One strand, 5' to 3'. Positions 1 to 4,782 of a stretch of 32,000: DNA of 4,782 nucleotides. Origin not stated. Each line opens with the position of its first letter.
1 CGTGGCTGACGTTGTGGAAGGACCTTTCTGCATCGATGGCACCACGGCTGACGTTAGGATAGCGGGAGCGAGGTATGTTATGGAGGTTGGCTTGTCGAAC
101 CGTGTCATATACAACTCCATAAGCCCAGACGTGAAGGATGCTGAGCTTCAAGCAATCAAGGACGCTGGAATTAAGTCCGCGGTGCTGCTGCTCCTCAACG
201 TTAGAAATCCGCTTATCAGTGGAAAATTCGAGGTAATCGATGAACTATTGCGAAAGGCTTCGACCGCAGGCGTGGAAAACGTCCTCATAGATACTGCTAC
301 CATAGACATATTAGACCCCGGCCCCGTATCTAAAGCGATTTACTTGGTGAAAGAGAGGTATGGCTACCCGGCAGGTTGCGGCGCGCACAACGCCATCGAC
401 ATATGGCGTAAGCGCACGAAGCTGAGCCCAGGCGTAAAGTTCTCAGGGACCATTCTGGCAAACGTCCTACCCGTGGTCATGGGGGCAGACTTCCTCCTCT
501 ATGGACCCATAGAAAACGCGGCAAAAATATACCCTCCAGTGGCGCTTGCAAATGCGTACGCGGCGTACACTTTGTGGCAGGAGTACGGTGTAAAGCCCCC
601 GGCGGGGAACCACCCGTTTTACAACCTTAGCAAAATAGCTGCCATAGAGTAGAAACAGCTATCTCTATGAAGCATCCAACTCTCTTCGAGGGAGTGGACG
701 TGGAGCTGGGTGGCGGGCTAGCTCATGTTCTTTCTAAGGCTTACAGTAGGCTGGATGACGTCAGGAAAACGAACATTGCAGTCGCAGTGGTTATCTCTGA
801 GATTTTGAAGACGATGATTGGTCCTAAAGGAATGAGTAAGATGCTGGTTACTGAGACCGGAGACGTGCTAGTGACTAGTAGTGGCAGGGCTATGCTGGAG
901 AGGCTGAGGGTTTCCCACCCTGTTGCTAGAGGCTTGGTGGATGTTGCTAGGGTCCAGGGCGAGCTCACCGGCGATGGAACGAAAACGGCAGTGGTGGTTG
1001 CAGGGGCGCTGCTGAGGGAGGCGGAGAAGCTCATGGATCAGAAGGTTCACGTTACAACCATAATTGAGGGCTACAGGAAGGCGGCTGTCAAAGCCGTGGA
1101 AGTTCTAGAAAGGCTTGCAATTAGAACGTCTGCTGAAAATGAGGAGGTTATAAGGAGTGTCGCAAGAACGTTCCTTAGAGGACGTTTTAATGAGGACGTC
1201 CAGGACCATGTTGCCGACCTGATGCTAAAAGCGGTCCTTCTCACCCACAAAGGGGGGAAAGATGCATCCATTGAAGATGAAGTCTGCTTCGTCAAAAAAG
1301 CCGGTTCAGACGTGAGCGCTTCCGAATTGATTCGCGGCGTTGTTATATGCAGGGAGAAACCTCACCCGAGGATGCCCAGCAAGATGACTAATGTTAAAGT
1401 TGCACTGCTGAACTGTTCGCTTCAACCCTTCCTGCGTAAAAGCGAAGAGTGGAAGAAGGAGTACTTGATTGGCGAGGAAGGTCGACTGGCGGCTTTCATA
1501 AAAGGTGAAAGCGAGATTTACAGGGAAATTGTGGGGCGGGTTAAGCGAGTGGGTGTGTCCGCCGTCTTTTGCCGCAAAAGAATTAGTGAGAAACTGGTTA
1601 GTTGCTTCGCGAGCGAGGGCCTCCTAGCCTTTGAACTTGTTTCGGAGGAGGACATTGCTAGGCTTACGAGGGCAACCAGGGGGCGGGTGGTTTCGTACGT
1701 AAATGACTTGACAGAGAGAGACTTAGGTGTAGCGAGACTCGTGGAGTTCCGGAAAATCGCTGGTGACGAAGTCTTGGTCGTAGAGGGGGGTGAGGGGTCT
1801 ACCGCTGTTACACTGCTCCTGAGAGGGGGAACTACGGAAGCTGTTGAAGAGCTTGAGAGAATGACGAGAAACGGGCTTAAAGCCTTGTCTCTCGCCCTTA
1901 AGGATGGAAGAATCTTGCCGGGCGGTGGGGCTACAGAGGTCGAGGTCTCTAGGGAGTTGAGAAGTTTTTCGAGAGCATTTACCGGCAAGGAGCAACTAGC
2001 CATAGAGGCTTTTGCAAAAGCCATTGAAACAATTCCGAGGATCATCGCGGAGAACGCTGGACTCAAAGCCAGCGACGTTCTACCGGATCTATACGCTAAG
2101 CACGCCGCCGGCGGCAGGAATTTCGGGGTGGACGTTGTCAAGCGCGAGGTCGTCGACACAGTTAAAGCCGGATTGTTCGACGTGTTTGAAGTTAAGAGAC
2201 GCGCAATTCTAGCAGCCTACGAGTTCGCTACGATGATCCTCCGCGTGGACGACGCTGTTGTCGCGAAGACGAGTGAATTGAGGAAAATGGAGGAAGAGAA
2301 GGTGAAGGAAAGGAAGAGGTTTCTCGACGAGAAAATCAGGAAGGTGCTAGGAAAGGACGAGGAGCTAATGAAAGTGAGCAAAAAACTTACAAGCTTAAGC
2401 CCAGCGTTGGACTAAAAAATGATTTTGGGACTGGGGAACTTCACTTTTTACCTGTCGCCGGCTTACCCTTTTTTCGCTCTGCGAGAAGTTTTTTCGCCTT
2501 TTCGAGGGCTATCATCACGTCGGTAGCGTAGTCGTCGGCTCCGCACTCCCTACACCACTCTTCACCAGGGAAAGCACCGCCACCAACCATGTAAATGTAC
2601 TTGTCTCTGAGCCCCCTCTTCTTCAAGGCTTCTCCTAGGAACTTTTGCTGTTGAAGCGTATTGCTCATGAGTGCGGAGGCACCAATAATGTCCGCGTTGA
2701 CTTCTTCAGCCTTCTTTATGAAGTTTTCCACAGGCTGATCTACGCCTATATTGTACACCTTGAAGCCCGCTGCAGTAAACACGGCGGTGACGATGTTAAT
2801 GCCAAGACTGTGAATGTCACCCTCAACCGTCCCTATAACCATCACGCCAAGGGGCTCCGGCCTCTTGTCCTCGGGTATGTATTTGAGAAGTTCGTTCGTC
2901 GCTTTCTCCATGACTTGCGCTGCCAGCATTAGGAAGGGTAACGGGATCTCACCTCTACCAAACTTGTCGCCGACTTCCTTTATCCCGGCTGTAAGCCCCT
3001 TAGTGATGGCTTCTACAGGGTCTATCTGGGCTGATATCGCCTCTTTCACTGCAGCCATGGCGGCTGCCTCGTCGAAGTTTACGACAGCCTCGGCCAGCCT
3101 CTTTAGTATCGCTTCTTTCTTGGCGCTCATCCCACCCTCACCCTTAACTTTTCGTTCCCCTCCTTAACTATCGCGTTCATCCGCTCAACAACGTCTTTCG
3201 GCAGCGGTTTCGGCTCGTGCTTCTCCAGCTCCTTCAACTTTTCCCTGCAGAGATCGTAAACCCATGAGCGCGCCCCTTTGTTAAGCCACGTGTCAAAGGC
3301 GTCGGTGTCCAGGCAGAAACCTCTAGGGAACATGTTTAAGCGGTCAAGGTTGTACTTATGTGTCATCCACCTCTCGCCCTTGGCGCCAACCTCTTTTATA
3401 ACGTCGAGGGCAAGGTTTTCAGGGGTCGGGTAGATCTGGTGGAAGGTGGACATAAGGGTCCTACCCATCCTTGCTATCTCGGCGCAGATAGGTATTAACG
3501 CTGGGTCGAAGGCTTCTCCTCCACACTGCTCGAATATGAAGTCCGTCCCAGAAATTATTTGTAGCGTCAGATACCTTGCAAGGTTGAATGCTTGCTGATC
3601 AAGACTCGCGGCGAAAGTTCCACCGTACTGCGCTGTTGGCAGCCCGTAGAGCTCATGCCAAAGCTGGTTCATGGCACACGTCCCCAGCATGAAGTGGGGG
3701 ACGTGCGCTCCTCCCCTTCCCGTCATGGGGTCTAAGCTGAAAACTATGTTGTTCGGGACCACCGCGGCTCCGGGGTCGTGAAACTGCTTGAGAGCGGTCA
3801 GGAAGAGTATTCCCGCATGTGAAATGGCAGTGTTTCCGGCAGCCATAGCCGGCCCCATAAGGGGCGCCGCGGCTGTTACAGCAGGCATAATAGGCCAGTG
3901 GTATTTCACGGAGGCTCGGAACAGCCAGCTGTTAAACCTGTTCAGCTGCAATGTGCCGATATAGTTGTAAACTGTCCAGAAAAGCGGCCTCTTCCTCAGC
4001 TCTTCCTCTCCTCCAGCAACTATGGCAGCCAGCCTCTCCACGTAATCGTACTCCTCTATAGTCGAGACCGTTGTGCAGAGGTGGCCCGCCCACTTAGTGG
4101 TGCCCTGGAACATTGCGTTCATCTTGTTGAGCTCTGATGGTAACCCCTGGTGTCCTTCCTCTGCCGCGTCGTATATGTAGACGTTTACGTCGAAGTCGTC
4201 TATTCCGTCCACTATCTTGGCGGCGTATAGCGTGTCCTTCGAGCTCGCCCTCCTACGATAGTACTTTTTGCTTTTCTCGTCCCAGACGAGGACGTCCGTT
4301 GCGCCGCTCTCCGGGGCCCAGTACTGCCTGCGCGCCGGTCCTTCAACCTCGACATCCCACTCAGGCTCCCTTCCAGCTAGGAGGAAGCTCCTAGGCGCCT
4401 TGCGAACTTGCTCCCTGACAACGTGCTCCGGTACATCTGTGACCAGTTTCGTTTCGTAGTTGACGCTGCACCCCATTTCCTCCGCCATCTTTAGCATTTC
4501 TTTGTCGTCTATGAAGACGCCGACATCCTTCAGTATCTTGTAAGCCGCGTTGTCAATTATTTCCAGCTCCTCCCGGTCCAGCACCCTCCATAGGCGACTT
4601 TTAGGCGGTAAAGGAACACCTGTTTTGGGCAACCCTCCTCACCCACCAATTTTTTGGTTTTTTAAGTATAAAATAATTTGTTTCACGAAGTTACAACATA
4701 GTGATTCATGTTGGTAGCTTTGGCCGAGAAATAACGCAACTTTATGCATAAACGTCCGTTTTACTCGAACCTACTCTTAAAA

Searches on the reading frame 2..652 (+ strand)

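Call 17: search_protein_families(library=pfam, proteins=[window:2-652:+], max_evalue=0.001)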
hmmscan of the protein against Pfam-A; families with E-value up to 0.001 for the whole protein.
window:2-652:+ (216 aa): 1 family
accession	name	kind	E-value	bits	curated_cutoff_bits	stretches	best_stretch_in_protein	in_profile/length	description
PF02007.24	MtrH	-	3.1e-45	155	22.8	1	1-191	86-291/299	Tetrahydromethanopterin S-methyltransferase MtrH subunit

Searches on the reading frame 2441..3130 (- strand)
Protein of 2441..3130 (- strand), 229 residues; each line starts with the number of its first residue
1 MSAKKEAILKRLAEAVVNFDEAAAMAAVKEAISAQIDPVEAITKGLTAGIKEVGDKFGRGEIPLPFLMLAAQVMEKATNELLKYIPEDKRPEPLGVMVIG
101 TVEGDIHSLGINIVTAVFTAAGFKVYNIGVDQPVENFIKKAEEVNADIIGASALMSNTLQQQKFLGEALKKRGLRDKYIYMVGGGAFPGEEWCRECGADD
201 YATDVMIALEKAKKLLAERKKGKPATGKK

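Call 17: search_protein_families(library=pfam, proteins=[window:2441-3130:-], max_evalue=0.001)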
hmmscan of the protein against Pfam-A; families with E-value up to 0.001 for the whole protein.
window:2441-3130:- (229 aa): 2 families
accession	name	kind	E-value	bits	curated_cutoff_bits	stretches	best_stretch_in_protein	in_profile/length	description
PF02310.24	B12-binding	-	1.3e-21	77.1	32.1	1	97-208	3-119/121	B12 binding domain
PF02607.22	B12-binding_2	-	4.5e-21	75.3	23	1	9-81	2-73/74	B12 binding domain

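Call 85: search_protein_families(library=ncbifam, proteins=[window:2441-3130:-], max_evalue=0.00001)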
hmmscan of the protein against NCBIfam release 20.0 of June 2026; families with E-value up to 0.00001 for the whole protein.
window:2441-3130:- (229 aa): 15 families
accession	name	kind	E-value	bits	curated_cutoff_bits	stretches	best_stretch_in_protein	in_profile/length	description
NF041607.1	dimeth_corrin_MtbC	equivalog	1.1e-57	194.9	350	1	12-216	1-203/203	dimethylamine corrinoid protein MtbC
TIGR02370.1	pyl_corrinoid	subfamily_domain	3.6e-54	183.1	215.3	1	12-204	2-193/197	methyltransferase cognate corrinoid protein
NF047995.1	corrinoid_MtgC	exception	6.2e-53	179.5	310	1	7-217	3-214/215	glycine betaine-specific corrinoid protein MtgC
TIGR02082.1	metH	equivalog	6.2e-39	133.4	1010.85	1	6-213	644-849/1182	methionine synthase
NF047996.1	corrin_MtgC_2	exception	1.7e-37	128.9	370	1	8-217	4-211/212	glycine betaine-specific corrinoid protein MtgC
NF007024.0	PRK09490.1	equivalog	2.7e-29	101.6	1497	1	5-184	658-839/1234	methionine synthase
NF040669.1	MtaC2_Meth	equivalog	8.6e-28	97.4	450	1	5-187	39-218/267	methanol--corrinoid protein MtaC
NF040655.1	MtaC_Meth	equivalog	7.9e-25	87.3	420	1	5-187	32-210/253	methanol--corrinoid protein MtaC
NF002612.0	PRK02261.1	equivalog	1.2e-16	60.5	110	1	97-184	6-92/148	methylaspartate mutase subunit S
TIGR01501.1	MthylAspMutase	equivalog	5.8e-15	55.2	135.8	1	97-185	4-91/134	methylaspartate mutase subunit S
NF052513.1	TransRegCarH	equivalog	7.4e-12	45.1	400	1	3-161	78-231/274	HTH-type transcriptional repressor CarH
NF052385.1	Lys_5_6_beta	equivalog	9.1e-08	32.1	280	1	104-200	111-218/241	lysine 5,6-aminomutase subunit beta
TIGR00640.1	acid_CoA_mut_C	subfamily_domain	1.8e-07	31.2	57.45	1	101-191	9-97/132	methylmalonyl-CoA mutase C-terminal domain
NF040743.1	ornith_mutase_E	equivalog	1.8e-07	29.5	800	1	96-200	597-707/730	D-ornithine 4,5-aminomutase subunit OraE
NF006944.0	PRK09426.1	equivalog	2.5e-06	25.7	876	1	97-192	592-685/721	methylmalonyl-CoA mutase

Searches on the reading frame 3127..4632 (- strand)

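Call 17: search_protein_families(library=pfam, proteins=[window:3127-4632:-], max_evalue=0.001)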
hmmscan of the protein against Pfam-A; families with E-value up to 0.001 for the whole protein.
window:3127-4632:- (501 aa): 1 family
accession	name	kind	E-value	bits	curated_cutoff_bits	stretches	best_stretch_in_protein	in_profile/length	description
PF06253.16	MTTB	-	1.2e-34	119.6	25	1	14-490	30-493/500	Trimethylamine methyltransferase (MTTB)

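Call 85: search_protein_families(library=ncbifam, proteins=[window:3127-4632:-], max_evalue=0.00001)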
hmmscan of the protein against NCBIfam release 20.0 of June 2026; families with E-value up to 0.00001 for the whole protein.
window:3127-4632:- (501 aa): 1 family
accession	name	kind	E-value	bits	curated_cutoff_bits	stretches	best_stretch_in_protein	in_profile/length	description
TIGR02369.2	trimeth_pyl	equivalog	4.8e-56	190.2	525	1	17-491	5-467/469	[trimethylamine--corrinoid protein] Co-methyltransferase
